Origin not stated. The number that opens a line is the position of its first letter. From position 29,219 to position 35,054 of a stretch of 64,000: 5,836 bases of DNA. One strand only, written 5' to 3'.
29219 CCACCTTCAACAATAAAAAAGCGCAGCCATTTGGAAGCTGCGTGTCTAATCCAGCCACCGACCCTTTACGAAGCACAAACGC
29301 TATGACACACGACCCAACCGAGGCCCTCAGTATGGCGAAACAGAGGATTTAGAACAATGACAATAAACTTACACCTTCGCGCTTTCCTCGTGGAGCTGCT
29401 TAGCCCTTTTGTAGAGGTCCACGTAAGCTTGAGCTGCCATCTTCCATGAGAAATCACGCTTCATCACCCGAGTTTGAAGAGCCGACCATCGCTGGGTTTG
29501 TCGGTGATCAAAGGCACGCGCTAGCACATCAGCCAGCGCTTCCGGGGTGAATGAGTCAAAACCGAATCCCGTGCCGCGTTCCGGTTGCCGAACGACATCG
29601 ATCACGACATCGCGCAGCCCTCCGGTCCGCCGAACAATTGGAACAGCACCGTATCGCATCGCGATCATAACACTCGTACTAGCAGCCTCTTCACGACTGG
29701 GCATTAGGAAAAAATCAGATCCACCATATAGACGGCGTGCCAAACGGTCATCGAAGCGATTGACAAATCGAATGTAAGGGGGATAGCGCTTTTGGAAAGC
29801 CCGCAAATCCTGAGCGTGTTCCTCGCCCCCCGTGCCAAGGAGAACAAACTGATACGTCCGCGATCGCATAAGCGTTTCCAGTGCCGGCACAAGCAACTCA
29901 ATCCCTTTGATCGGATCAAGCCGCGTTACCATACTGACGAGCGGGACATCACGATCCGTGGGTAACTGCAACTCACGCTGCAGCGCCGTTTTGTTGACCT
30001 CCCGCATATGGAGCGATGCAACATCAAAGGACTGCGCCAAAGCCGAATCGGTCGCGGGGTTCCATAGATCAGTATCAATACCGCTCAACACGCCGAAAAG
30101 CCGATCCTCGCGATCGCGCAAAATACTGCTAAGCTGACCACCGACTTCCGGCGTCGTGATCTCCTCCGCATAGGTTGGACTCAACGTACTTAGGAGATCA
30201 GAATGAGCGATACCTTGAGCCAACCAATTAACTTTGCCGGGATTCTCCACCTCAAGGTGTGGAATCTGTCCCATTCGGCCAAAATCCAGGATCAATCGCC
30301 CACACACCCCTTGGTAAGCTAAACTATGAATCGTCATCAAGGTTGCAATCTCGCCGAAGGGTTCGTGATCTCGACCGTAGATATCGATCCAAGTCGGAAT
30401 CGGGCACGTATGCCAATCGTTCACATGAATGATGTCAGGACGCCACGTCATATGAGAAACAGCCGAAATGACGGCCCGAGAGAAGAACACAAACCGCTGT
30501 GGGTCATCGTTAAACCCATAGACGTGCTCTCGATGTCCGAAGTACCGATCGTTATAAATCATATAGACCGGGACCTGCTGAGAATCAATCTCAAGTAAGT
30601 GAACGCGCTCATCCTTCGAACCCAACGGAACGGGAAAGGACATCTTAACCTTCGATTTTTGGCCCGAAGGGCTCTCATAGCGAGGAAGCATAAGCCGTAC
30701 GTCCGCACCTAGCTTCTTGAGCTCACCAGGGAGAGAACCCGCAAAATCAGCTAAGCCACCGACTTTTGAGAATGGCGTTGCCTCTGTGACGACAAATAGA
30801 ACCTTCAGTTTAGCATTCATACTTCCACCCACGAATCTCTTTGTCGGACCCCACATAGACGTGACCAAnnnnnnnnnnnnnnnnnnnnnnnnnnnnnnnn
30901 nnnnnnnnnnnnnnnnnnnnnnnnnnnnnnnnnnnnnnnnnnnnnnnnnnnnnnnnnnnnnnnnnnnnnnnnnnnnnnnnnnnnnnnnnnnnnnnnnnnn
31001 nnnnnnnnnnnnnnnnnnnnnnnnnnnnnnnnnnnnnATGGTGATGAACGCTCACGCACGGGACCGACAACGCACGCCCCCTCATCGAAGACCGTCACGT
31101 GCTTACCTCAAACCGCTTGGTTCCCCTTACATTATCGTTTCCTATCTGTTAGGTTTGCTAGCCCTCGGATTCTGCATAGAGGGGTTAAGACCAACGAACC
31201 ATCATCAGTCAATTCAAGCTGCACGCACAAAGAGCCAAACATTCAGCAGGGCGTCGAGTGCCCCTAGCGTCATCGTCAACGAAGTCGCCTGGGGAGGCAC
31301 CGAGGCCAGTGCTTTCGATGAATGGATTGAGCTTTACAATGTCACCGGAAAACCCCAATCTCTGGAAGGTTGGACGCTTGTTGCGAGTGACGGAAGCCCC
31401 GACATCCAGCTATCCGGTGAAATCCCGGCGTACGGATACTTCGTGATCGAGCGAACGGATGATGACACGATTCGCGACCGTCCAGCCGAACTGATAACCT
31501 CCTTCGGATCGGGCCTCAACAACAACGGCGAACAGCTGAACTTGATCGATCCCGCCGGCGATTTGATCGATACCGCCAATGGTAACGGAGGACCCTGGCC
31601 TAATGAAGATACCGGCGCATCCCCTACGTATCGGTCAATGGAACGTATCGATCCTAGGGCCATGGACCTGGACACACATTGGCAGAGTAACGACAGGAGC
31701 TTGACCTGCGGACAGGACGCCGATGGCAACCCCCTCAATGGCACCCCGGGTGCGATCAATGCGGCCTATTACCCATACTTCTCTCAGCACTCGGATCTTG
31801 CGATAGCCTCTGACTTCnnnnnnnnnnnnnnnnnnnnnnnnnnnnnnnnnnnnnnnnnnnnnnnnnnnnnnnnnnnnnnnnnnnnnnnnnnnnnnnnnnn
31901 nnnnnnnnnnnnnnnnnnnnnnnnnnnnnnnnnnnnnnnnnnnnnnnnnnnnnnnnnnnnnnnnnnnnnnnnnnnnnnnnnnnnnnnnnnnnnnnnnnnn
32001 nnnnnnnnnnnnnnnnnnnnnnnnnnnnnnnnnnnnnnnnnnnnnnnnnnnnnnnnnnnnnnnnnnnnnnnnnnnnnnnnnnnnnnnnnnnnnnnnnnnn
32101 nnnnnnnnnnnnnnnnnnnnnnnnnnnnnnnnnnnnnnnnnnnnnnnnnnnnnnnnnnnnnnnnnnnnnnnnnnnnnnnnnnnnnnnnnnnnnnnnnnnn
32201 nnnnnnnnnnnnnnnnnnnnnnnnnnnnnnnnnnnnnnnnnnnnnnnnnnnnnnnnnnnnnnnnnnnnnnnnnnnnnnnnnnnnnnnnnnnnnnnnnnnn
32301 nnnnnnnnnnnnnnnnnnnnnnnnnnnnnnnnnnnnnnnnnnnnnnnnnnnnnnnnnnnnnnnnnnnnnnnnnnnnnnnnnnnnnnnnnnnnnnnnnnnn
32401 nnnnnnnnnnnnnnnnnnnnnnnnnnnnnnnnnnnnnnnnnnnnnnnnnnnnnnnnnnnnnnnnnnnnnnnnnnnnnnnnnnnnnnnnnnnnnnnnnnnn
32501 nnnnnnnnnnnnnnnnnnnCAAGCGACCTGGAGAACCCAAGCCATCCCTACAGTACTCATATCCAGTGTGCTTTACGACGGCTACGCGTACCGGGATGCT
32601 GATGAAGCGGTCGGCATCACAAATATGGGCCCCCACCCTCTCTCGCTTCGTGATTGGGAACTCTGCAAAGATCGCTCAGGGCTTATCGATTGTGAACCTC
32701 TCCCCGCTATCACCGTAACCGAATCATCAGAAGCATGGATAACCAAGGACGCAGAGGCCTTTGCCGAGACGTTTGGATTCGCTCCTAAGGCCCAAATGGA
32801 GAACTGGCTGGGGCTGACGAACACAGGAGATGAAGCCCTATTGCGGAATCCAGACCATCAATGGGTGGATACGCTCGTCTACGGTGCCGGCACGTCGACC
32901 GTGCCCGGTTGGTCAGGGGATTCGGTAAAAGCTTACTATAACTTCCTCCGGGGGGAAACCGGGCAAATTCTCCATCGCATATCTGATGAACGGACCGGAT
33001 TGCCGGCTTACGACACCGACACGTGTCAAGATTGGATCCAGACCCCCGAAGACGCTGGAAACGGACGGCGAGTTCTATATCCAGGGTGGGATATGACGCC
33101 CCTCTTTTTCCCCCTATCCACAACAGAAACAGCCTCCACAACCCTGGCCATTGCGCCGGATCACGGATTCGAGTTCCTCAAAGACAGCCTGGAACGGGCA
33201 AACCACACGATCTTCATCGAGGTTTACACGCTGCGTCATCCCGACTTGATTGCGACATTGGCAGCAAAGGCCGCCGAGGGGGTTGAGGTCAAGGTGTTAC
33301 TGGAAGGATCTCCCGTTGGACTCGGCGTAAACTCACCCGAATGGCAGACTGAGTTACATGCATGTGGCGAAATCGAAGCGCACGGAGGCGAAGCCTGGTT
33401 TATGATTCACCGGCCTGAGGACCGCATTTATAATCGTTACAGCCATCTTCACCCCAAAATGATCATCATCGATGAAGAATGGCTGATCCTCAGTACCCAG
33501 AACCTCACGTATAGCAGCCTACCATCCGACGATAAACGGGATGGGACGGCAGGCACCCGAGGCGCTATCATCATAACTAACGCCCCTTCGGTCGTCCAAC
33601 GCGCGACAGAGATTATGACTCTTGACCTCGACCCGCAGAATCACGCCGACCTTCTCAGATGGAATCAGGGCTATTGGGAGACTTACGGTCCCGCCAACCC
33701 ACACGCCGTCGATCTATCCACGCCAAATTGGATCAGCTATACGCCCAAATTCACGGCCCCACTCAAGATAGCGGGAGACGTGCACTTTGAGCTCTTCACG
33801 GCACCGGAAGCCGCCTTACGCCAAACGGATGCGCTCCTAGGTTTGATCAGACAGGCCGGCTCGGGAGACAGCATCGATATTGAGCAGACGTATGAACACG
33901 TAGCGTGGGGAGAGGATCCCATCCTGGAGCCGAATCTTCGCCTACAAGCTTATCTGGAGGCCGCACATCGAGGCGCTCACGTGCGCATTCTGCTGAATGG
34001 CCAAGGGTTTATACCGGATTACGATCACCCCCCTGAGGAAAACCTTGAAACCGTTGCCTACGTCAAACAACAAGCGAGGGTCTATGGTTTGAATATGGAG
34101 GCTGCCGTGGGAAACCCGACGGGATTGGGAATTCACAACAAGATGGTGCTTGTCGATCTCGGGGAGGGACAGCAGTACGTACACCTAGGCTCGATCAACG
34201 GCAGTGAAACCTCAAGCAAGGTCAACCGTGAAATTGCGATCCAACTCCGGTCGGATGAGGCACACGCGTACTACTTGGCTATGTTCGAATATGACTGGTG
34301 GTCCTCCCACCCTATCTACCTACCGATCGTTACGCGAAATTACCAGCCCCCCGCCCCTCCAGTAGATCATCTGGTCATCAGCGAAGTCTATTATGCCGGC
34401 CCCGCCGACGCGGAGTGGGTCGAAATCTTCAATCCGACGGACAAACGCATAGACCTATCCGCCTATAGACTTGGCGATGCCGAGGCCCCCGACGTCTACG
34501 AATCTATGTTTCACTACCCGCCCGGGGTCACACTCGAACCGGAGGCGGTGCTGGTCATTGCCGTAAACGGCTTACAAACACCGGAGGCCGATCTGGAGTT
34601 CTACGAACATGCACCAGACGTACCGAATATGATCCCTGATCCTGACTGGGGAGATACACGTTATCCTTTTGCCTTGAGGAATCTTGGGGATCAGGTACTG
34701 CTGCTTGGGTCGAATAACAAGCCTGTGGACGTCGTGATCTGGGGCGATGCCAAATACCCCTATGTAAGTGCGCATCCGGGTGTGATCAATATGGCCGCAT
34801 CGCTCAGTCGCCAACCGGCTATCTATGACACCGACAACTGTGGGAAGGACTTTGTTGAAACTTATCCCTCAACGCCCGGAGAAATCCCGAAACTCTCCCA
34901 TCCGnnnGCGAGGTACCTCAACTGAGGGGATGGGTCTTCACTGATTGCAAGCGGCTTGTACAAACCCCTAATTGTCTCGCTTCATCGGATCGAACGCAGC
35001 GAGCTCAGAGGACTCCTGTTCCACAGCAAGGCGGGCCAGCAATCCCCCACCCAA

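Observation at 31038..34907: Giant secreted protein with lamin-tail domains at both ends flanking a double-HKD phospholipase-D/nuclease core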

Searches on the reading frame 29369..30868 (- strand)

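Call 9: search_protein_families(library=pfam, proteins=[window:29369-30868:-], max_evalue=0.001)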
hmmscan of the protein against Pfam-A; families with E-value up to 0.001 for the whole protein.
window:29369-30868:- (499 aa): 6 families
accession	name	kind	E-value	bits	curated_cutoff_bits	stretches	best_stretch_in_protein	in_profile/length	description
PF08323.17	Glyco_transf_5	-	7.8e-65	219.4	22.7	1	22-251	1-238/239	Starch synthase catalytic domain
PF00534.26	Glycos_transf_1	-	2.1e-15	57.1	26.4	1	304-457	11-160/172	Glycosyl transferases group 1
PF13692.12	Glyco_trans_1_4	-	3.7e-14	53.6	27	1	310-452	3-139/142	Glycosyl transferases group 1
PF20706.3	GT4-conflict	-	5e-08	32.8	26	1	300-481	189-384/385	Family 4 Glycosyltransferase in conflict systems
PF13579.12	Glyco_trans_4_4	-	5.7e-06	27.2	29.7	0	37-184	1-105/158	Glycosyl transferase 4-like domain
PF13439.12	Glyco_transf_4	-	5.4e-05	23.7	28.5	0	37-185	2-108/170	Glycosyltransferase Family 4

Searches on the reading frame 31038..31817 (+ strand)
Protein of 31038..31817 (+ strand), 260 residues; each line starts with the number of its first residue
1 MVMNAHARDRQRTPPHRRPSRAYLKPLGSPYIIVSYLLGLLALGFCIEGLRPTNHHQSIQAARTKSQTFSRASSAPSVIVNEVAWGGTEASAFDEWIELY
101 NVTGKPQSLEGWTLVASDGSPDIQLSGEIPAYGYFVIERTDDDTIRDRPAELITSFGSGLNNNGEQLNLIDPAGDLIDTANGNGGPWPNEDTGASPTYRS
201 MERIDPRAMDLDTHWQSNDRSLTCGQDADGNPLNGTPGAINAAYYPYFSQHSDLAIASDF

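Call 7: search_protein_families(library=pfam, proteins=[window:31038-31817:+], max_evalue=1)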
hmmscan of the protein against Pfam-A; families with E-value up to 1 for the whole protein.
window:31038-31817:+ (260 aa): 1 family
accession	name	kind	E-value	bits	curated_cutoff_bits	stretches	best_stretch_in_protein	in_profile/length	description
PF00932.25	LTD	-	1.9e-13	51.2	34.3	1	72-179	2-104/109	Lamin Tail Domain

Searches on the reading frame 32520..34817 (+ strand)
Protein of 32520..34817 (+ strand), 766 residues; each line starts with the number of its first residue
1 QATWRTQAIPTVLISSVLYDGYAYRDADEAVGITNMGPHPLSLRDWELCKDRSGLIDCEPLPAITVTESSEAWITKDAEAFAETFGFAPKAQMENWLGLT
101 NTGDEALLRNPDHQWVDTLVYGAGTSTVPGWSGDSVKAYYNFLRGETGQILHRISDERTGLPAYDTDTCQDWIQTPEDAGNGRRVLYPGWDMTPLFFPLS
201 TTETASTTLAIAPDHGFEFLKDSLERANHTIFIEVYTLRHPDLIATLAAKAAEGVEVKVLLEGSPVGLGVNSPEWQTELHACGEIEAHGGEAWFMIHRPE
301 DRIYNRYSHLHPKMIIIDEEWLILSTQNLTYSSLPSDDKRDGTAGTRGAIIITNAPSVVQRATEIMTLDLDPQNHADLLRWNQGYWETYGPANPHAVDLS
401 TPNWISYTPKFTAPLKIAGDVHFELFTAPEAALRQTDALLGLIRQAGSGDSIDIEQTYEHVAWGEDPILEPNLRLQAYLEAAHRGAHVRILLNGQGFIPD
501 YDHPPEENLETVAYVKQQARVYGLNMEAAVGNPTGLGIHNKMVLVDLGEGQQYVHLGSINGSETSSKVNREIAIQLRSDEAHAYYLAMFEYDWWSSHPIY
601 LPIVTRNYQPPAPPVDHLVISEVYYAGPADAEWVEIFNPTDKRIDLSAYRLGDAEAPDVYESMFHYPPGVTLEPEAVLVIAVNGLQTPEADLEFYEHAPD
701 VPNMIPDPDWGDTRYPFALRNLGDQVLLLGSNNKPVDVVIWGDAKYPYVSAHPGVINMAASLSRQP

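Call 65: predict_structure(alignment_id=A3)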
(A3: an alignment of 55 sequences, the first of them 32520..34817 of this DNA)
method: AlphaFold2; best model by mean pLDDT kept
length: 766 residues; sequences in the alignment: 55
mean_pLDDT: 92.3   pTM: 0.77
mean pLDDT of the five models: 92.3, 92.2, 91.3, 91.3, 91.1
residues with pLDDT >= 90: 617; 70-90: 121; 50-70: 9; < 50: 19
segments of 3 or more residues with pLDDT < 50: 1-8, 601-611
pLDDT, mean of each block of 10 residues (from residue 1): 47 94 93 93 96 93 94 96 92 94 94 95 93 93 84 94 90 93 90 92 98 97 98 98 98 99 93 97 98 94 88 98 97 90 93 99 97 93 96 95 85 96 97 96 97 97 90 97 98 87 90 97 98 94 96 97 94 98 98 82 43 76 91 94 95 94 96 94 93 94 96 91 93 95 91 81 75
secondary structure, 60 per line:
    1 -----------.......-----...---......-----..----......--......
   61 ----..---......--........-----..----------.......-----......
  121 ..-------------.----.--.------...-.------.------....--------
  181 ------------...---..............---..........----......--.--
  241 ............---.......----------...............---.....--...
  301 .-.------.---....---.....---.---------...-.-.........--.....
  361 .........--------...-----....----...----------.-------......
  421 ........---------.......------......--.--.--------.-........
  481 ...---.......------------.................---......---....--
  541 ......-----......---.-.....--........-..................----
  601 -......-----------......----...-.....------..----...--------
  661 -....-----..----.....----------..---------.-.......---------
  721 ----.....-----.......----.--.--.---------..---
elements in order (helices of 4 or more, strands of 3 or more residues): E12-18 E30-35 E47-52 E55-60 E70-75 H78-85 E103-109 E115-122 E151-153 E199-212 H216-225 E230-235 H241-252 E256-262 H273-287 E291-295 E314-317 E321-325 E345-353 H356-369 E378-380 H386-389 E415-428 H438-444 E451-456 H473-483 E487-493 H506-522 E526-531 E535-538 E541-546 E552-557 H563-567 E570-577 H579-596 H602-607 E619-624 E633-637 E650-652 E662-665 E677-681 E705-711 E725-729 E735-741

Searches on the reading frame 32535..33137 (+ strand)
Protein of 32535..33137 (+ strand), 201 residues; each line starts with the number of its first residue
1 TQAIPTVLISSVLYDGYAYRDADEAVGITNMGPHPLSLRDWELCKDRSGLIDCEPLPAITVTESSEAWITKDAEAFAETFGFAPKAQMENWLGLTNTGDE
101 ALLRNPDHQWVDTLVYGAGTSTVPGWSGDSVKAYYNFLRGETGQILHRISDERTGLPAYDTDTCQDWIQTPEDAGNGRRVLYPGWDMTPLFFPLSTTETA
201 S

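Call 7: search_protein_families(library=pfam, proteins=[window:32535-33137:+], max_evalue=1)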
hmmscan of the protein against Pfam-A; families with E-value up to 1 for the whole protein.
window:32535-33137:+ (201 aa): 1 family
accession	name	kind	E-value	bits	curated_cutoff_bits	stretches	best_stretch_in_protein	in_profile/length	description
PF00932.25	LTD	-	1.2e-06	29.2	34.3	1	2-117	3-108/109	Lamin Tail Domain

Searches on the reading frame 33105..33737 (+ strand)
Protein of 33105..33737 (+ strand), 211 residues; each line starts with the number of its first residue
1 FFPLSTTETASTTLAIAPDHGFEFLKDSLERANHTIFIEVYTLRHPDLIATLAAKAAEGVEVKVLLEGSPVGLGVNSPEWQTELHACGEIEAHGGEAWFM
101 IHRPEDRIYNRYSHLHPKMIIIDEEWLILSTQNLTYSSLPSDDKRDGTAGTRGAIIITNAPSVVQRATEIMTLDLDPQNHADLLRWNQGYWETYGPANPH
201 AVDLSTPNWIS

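Call 7: search_protein_families(library=pfam, proteins=[window:33105-33737:+], max_evalue=1)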
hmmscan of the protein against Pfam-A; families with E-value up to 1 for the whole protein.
window:33105-33737:+ (211 aa): 2 families
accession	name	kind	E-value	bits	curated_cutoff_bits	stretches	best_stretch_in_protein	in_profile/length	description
PF13091.12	PLDc_2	-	4.2e-14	53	27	1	26-142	2-106/132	PLD-like domain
PF00614.28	PLDc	-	0.0072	16.8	21.9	1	115-137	5-27/28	Phospholipase D Active site motif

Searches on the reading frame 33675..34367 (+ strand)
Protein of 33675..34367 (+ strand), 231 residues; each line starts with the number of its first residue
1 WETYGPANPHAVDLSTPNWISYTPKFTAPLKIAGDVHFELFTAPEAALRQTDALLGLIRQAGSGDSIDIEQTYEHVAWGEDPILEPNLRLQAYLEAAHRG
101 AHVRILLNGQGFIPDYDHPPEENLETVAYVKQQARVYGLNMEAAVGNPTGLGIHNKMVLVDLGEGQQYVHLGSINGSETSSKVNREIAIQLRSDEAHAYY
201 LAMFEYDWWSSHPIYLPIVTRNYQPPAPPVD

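Call 7: search_protein_families(library=pfam, proteins=[window:33675-34367:+], max_evalue=1)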
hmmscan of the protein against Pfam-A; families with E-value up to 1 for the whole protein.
window:33675-34367:+ (231 aa): 1 family
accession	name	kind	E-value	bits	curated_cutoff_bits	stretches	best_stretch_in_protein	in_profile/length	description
PF13091.12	PLDc_2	-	3.2e-12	46.9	27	1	65-208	10-132/132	PLD-like domain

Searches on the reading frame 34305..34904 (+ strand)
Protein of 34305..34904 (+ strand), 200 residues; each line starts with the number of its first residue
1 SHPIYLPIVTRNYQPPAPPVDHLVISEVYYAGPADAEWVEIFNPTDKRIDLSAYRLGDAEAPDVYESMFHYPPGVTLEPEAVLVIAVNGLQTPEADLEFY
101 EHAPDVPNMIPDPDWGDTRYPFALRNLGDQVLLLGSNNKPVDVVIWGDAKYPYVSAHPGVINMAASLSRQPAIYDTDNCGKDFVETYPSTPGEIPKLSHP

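Call 7: search_protein_families(library=pfam, proteins=[window:34305-34904:+], max_evalue=1)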
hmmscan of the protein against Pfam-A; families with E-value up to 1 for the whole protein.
window:34305-34904:+ (200 aa): 1 family
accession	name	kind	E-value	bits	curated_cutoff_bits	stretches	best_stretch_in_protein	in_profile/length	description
PF00932.25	LTD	-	3.9e-15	56.6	34.3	1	18-147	3-108/109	Lamin Tail Domain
